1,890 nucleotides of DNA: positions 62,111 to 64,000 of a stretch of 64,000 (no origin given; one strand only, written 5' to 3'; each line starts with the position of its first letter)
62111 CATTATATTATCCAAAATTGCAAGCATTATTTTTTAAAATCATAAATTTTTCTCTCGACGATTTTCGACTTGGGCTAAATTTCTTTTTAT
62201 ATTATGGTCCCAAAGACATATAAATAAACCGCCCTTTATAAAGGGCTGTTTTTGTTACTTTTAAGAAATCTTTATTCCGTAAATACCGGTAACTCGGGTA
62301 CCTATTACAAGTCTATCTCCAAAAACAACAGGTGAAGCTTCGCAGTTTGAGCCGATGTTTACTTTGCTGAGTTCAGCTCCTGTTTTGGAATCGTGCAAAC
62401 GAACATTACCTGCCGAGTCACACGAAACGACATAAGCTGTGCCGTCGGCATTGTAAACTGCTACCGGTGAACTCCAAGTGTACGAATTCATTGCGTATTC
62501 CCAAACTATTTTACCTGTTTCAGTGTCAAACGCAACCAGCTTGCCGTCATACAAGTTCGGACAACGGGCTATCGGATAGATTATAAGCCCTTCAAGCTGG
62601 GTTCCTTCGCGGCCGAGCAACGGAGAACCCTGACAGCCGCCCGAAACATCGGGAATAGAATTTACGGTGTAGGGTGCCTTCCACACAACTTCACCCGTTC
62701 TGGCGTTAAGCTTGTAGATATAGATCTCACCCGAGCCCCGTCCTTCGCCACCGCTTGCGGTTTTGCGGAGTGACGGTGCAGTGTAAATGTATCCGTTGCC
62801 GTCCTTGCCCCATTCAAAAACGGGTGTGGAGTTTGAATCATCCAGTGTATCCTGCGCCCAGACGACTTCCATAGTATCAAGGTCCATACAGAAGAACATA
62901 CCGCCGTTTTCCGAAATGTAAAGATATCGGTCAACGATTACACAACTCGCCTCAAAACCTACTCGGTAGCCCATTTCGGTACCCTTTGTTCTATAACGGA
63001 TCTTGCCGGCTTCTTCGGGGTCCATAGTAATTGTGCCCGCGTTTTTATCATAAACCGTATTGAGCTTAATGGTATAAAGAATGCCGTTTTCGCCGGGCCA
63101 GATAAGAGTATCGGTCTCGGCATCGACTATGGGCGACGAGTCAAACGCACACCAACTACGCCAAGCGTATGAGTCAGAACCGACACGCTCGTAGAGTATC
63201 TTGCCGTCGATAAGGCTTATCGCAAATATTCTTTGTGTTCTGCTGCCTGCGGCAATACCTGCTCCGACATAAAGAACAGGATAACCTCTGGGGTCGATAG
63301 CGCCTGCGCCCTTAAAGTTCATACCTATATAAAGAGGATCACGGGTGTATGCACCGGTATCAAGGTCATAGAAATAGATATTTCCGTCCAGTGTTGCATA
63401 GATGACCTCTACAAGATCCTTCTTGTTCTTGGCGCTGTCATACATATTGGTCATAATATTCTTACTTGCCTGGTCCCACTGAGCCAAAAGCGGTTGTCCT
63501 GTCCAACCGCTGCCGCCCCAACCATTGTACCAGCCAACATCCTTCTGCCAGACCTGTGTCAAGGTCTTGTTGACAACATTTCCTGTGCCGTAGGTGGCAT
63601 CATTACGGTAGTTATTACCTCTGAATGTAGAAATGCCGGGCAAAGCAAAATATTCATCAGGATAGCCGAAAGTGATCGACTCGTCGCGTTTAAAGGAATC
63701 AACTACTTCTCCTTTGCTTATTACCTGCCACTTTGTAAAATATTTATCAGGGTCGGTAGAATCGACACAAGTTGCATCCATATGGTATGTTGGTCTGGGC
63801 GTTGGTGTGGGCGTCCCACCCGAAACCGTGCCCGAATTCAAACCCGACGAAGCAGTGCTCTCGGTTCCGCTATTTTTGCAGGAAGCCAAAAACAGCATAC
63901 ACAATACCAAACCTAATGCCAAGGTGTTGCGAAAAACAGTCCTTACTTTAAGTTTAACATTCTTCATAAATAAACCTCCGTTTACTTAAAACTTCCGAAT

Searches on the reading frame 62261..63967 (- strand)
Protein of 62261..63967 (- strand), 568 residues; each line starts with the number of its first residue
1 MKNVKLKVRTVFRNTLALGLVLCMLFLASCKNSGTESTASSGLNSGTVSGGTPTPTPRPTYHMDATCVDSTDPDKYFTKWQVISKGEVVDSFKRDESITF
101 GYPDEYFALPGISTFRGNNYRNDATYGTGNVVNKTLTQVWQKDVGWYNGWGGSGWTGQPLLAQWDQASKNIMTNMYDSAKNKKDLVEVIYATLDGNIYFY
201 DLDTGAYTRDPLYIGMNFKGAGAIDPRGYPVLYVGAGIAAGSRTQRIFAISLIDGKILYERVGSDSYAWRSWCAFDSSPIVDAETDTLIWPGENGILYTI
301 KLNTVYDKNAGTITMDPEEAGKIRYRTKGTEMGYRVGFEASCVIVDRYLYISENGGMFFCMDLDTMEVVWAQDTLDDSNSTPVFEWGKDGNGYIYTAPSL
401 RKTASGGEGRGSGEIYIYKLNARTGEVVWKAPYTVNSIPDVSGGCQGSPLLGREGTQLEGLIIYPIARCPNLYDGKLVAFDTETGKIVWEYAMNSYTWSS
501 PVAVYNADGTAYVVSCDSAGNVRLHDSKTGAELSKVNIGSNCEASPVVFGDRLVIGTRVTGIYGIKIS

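Call 21: search_protein_families(library=pfam, proteins=[window:62261-63967:-], max_evalue=0.001)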
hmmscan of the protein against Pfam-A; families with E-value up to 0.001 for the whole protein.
window:62261-63967:- (568 aa): 3 families
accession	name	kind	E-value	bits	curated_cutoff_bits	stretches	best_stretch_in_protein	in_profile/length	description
PF13570.13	Beta-prop_ACSF4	-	5.3e-18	65.9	133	1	473-566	234-328/329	Beta-alanine-activating enzyme, beta-propeller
PF13360.13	PQQ_2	-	1.2e-12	48.4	27.6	1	416-517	4-82/233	Outer membrane protein assembly factor BamB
PF01011.28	PQQ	-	4.7e-07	29.3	26.7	1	419-513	501-595/595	Glucose/ethanol/alcohol dehydrogenase, beta-propeller domain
